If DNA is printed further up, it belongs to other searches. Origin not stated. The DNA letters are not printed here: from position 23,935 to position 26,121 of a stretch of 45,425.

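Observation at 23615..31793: Canonical-looking AOR wired to an HdrA::MvhD / HdrC / HdrB module plus a polyferredoxin: Bam-like architecture without a Bam-type catalytic subunit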

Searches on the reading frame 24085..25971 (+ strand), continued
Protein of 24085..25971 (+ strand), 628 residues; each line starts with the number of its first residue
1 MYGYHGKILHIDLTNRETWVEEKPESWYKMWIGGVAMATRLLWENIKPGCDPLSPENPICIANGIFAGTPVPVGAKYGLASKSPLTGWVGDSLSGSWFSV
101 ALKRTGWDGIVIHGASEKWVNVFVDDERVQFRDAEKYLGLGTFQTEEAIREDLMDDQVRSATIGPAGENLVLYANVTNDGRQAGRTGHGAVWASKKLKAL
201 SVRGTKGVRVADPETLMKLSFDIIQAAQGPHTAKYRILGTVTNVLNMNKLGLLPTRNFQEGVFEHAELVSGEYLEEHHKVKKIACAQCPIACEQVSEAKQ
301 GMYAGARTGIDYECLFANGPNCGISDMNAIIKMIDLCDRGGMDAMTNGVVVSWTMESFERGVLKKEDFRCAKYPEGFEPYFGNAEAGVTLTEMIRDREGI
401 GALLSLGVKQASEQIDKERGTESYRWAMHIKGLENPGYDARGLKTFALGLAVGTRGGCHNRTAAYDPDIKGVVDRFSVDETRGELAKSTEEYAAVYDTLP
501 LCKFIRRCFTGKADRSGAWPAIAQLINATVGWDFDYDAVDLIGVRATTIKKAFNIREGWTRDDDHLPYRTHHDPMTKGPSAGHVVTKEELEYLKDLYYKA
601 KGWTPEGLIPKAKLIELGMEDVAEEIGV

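Call 56: search_protein_representatives(protein=window:24085-25971:+)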
Query: 628 residues. Proteins with E-value up to 0.001 (for the whole library): 11200; up to 1e-10: 6023; up to 1e-30: 2312. The best 150 are listed.
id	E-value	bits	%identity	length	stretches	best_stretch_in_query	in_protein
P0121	2.0e-154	531.8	45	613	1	1-624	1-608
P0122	9.0e-151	519.7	45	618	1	1-622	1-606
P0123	1.0e-138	479.8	43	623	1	1-628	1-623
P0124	1.5e-135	469.4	42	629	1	1-619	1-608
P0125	1.1e-133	463.3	42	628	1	1-623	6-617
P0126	2.5e-131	455.4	41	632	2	230-619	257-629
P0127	2.7e-131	455.3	43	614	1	3-620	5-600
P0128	2.7e-130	452.0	41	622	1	1-622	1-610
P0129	1.7e-122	426.2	40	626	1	3-626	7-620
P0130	1.8e-121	422.9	39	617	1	2-628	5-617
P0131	8.7e-121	420.6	41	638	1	1-626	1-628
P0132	1.1e-120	420.2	41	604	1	8-597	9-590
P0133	4.1e-117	408.5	40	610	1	2-615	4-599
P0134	5.7e-114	398.1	38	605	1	1-615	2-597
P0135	2.0e-112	393.0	39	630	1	2-627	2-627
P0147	3.2e-109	382.4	41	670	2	3-364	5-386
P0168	1.1e-105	370.7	38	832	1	3-621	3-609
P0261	1.9e-94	333.6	37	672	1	2-620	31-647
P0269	4.9e-94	332.2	37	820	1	3-626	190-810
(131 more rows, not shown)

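Call 57: list_cluster_members(proteins=[P0121, P0122, P0123, P0124, P0125, P0126, P0127, P0128, P0129, P0130])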
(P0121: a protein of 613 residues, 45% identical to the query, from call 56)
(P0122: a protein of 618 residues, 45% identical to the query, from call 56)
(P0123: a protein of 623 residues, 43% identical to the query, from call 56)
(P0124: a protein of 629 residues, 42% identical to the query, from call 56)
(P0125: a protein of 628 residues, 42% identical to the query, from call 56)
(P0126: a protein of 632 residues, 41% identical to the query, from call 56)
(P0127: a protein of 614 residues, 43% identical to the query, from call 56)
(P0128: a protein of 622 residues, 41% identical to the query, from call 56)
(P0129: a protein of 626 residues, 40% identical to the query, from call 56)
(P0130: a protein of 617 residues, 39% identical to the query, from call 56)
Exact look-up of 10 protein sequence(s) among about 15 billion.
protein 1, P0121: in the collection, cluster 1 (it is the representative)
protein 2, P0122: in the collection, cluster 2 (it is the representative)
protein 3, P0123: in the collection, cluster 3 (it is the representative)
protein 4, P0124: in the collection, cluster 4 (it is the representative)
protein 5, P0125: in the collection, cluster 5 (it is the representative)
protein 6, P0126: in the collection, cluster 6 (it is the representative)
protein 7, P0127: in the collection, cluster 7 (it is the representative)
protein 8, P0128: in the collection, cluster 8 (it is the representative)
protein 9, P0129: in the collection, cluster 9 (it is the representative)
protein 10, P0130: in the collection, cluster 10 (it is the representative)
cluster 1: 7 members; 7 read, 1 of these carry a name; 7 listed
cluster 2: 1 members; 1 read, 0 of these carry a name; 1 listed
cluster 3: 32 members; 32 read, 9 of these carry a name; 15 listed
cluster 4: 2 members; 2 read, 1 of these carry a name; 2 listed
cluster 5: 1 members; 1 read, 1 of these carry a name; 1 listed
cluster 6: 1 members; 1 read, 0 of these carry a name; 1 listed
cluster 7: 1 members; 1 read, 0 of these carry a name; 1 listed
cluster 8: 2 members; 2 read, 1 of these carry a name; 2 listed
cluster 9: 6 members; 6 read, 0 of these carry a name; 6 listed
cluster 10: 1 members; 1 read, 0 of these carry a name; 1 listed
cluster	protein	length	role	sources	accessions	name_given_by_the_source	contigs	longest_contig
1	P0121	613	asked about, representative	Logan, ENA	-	-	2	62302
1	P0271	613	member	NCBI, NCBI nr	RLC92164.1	MAG: aldehyde:ferredoxin oxidoreductase [Chloroflexi bacterium] | MAG: aldehyde:ferredoxin oxidoreductase [Chloroflexota bacterium]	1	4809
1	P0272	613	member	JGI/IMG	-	-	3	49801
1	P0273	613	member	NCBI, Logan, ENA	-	-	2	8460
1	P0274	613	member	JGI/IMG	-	-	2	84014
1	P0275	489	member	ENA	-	-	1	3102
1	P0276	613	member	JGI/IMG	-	-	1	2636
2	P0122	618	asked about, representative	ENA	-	-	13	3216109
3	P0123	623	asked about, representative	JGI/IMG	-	aldehyde:ferredoxin oxidoreductase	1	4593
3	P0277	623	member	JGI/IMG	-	aldehyde:ferredoxin oxidoreductase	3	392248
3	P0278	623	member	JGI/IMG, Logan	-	aldehyde:ferredoxin oxidoreductase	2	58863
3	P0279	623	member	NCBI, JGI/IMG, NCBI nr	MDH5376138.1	MAG: aldehyde ferredoxin oxidoreductase family protein [Candidatus Bathyarchaeota ... | aldehyde ferredoxin oxidoreductase family protein [Candidatus Bathyarchaeota archaeon]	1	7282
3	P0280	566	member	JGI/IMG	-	aldehyde:ferredoxin oxidoreductase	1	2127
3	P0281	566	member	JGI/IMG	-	aldehyde:ferredoxin oxidoreductase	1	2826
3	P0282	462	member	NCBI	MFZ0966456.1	MAG: aldehyde ferredoxin oxidoreductase family protein, partial [Candidatus Bathyarchaeia ...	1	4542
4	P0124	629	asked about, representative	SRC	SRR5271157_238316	-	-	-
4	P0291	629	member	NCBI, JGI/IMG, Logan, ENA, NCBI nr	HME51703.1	MAG TPA: aldehyde ferredoxin oxidoreductase family protein [Candidatus Lokiarchaeia ... | aldehyde ferredoxin oxidoreductase family protein [Candidatus Lokiarchaeia archaeon]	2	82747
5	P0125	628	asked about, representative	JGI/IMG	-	aldehyde:ferredoxin oxidoreductase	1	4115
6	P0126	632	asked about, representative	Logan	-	-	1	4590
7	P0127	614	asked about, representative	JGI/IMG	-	-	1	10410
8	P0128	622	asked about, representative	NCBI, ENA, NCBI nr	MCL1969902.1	MAG: aldehyde ferredoxin oxidoreductase family protein [Candidatus Bathyarchaeota ... | aldehyde ferredoxin oxidoreductase family protein [Candidatus Termiticorpusculum sp.]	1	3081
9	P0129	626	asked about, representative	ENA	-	-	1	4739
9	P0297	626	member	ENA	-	-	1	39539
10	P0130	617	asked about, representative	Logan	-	-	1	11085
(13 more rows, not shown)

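Call 58: find_encoding_contigs(protein=P0121, flank=10000, max_places=2)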
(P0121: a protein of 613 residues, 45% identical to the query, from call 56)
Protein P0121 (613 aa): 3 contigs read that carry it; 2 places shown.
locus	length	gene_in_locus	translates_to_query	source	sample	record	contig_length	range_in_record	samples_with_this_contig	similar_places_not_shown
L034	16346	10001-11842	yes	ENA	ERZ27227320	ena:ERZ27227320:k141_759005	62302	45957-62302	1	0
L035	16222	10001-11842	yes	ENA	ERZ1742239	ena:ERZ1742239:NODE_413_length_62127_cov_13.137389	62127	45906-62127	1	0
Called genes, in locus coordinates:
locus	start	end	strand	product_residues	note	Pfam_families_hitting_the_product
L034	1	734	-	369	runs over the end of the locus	PF00226:DnaJ, PF01556:DnaJ_C, PF00684:DnaJ_CXXCXGXG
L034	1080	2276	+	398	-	PF13433:Peripla_BP_5, PF13458:Peripla_BP_6, PF01094:ANF_receptor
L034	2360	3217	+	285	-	PF02653:BPD_transp_2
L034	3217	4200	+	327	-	PF02653:BPD_transp_2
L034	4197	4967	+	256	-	PF00005:ABC_tran, PF13304:AAA_21 (faint), PF12399:BCA_ABC_TP_C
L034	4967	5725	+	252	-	PF00005:ABC_tran, PF13304:AAA_21 (weak)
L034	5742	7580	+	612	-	PF01855:POR_N, PF02775:TPP_enzyme_C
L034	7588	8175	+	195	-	PF01558:POR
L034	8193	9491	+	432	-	PF00501:AMP-binding, PF14535:AMP-binding_C_2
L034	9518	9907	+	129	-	PF01842:ACT (weak), PF13840:ACT_7 (faint), PF19571:ACT_8, PF22629:ACT_AHAS_ss (faint), PF01842:ACT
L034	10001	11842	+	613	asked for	PF02730:AFOR_N, PF01314:AFOR_C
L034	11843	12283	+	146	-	PF13237:Fer4_10 (faint), PF13484:Fer4_16 (faint), PF13187:Fer4_9 (weak), PF13247:Fer4_11, PF12838:Fer4_7, PF25160:LdpA_Fe-S-bd, PF00037:Fer4 (weak), PF13187:Fer4_9 (weak), +3 more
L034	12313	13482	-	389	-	PF05762:VWA_CoxE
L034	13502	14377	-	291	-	PF00158:Sigma54_activat (faint), PF13191:AAA_16 (faint), PF00004:AAA, PF05729:NACHT (faint), PF07724:AAA_2, PF07728:AAA_5, PF13401:AAA_22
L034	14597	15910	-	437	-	-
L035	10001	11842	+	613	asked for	PF02730:AFOR_N, PF01314:AFOR_C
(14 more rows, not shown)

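Call 59: find_encoding_contigs(protein=P0122, flank=8000, max_places=1)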
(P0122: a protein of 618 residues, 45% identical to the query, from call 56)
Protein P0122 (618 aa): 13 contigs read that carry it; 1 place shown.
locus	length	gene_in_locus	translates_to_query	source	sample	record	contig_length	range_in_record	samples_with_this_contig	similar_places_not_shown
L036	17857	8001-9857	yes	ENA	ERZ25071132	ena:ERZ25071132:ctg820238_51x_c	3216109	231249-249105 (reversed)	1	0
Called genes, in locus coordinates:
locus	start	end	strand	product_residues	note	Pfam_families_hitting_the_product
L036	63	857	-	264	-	PF24777:DUF7700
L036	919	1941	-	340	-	PF08240:ADH_N, PF16912:Glu_dehyd_C, PF00107:ADH_zinc_N, PF13602:ADH_zinc_N_2 (faint)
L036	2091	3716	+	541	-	PF01268:FTHFS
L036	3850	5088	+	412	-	PF03453:MoeA_N, PF00994:MoCF_biosynth, PF03454:MoeA_C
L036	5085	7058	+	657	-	PF03453:MoeA_N, PF00994:MoCF_biosynth, PF03454:MoeA_C, PF12727:PBP_like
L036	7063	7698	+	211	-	PF12804:NTP_transf_3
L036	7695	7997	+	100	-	-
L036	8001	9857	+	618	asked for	PF02730:AFOR_N, PF01314:AFOR_C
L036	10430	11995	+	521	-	PF01512:Complex1_51K, PF10531:SLBB, PF22461:SLBB_2 (weak), PF10589:NADH_4Fe-4S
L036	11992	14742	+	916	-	PF13510:Fer2_4, PF12838:Fer4_7 (faint), PF00037:Fer4 (faint), PF13237:Fer4_10 (faint), PF14697:Fer4_21 (weak), PF04879:Molybdop_Fe4S4, PF00384:Molybdopterin, PF01568:Molydop_binding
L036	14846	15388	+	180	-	-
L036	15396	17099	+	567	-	PF00920:ILVD_EDD_N, PF24877:ILV_EDD_C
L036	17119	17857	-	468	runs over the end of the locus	PF07969:Amidohydro_3 (weak), PF01979:Amidohydro_1, PF07969:Amidohydro_3 (weak)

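Call 60: find_encoding_contigs(protein=P0277, flank=8000, max_places=1)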
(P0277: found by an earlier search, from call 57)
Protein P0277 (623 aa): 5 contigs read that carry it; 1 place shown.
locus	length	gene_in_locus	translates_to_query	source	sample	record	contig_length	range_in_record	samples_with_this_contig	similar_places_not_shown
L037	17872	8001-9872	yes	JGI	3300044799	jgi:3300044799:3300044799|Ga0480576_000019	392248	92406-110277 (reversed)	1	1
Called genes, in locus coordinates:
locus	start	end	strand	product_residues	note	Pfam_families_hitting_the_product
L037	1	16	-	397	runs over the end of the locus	PF00155:Aminotran_1_2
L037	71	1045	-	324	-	PF01073:3Beta_HSD, PF01370:Epimerase, PF02719:Polysacc_synt_2, PF04321:RmlD_sub_bind, PF16363:GDP_Man_Dehyd, PF07993:NAD_binding_4 (weak)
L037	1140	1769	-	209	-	PF06267:DUF1028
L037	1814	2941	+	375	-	PF00781:DAGK_cat (faint), PF01513:NAD_kinase, PF20143:NAD_kinase_C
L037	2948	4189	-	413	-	PF01676:Metalloenzyme, PF10143:PhosphMutase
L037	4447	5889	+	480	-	PF00587:tRNA-synt_2b, PF03129:HGTP_anticodon, PF09180:ProRS-C_1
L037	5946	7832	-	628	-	PF02730:AFOR_N, PF01314:AFOR_C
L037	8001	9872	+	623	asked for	PF02730:AFOR_N, PF01314:AFOR_C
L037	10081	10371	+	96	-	PF13247:Fer4_11 (weak), PF12837:Fer4_6 (weak), PF00037:Fer4 (weak), PF12838:Fer4_7 (faint)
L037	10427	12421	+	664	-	PF00890:FAD_binding_2 (weak), PF01266:DAO (weak), PF07992:Pyr_redox_2 (weak), PF12831:FAD_oxidored, PF13450:NAD_binding_8 (weak), PF13187:Fer4_9, PF13187:Fer4_9 (weak), PF14697:Fer4_21, +7 more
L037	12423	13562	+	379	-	PF13183:Fer4_8, PF13187:Fer4_9, PF13534:Fer4_17, PF02754:CCG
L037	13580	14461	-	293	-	PF00037:Fer4 (weak), PF13237:Fer4_10, PF12838:Fer4_7, PF13187:Fer4_9, PF00037:Fer4, PF00037:Fer4, PF14697:Fer4_21, PF13237:Fer4_10, +14 more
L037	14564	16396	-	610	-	PF02730:AFOR_N, PF01314:AFOR_C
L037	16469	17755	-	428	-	PF01266:DAO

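Call 62: find_encoding_contigs(protein=P0291, flank=8000, max_places=1)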
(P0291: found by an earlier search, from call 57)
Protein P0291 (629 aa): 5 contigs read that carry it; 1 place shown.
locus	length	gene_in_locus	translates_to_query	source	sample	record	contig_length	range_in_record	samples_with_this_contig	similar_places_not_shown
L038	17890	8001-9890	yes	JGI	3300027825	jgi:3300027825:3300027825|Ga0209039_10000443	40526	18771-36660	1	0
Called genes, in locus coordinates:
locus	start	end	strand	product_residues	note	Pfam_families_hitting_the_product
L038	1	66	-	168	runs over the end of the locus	-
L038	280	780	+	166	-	PF18912:DZR_2 (faint)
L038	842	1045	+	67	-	-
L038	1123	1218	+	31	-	-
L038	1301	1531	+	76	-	PF00125:Histone, PF00808:CBFD_NFYB_HMF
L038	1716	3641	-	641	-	PF02550:AcetylCoA_hydro, PF13336:AcetylCoA_hyd_C, PF13302:Acetyltransf_3, PF00583:Acetyltransf_1 (weak)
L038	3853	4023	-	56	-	-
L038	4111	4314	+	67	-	-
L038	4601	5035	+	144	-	PF00890:FAD_binding_2 (weak), PF01266:DAO (weak), PF07992:Pyr_redox_2 (faint), PF12831:FAD_oxidored, PF13450:NAD_binding_8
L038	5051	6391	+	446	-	PF14697:Fer4_21 (faint), PF25160:LdpA_Fe-S-bd (faint), PF00037:Fer4 (weak), PF12797:Fer4_2 (faint), PF12838:Fer4_7 (weak), PF13187:Fer4_9 (weak), PF12838:Fer4_7, PF13187:Fer4_9 (weak), +6 more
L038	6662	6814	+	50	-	PF02662:FlpD (weak)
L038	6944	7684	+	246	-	PF00037:Fer4, PF12797:Fer4_2 (faint), PF12837:Fer4_6 (weak), PF13237:Fer4_10 (weak), PF14697:Fer4_21, PF12838:Fer4_7, PF13187:Fer4_9 (weak), PF00037:Fer4, +2 more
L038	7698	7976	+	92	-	PF02597:ThiS (weak)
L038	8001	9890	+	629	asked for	PF02730:AFOR_N, PF01314:AFOR_C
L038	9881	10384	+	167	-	PF14697:Fer4_21 (faint), PF12797:Fer4_2 (faint), PF13247:Fer4_11, PF12838:Fer4_7 (weak), PF13187:Fer4_9 (weak), PF25160:LdpA_Fe-S-bd (weak), PF00037:Fer4, PF12837:Fer4_6, +3 more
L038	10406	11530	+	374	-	PF12838:Fer4_7 (faint), PF00037:Fer4 (faint), PF12797:Fer4_2 (faint), PF13183:Fer4_8, PF13237:Fer4_10 (faint), PF12837:Fer4_6 (weak)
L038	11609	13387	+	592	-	PF02730:AFOR_N, PF01314:AFOR_C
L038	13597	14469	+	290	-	-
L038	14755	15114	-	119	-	-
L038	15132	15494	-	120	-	PF01451:LMWPc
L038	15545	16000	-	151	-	PF01022:HTH_5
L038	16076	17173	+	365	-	PF01758:SBF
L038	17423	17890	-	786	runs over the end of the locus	PF03030:H_PPase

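Call 63: find_encoding_contigs(protein=P0297, flank=8000, max_places=1)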
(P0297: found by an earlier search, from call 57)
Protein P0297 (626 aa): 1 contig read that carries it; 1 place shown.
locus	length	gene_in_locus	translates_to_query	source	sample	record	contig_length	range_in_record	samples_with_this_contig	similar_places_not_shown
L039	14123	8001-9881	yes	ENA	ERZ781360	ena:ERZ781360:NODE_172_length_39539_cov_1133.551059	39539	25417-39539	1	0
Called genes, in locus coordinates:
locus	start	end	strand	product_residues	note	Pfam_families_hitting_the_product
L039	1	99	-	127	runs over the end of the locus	-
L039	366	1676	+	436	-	PF13412:HTH_24 (faint), PF14947:HTH_45 (faint), PF25213:HVO_A0261_N (faint), PF01638:HxlR (faint), PF01978:TrmB (faint), PF01047:MarR (faint), PF04182:B-block_TFIIIC (faint), PF12802:MarR_2 (faint)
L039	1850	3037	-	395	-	PF00155:Aminotran_1_2, PF00266:Aminotran_5 (weak), PF01041:DegT_DnrJ_EryC1 (weak), PF01053:Cys_Met_Meta_PP (weak)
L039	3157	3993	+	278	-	PF01261:AP_endonuc_2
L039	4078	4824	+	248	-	-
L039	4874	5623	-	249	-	PF02775:TPP_enzyme_C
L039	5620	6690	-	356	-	PF01855:POR_N, PF17147:PFOR_II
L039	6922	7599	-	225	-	PF01558:POR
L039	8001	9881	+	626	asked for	PF02730:AFOR_N, PF01314:AFOR_C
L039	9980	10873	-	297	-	PF03328:HpcH_HpaI, PF15617:C-C_Bond_Lyase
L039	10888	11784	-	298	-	PF02629:CoA_binding, PF00549:Ligase_CoA, PF13607:Succ_CoA_lig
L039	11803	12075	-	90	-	-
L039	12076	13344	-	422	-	PF01071:GARS_A (weak), PF02786:CPSase_L_D2, PF08442:ATP-grasp_2, PF13549:ATP-grasp_5, PF24948:Citrate_synth_N, PF16114:Citrate_bind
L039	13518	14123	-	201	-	?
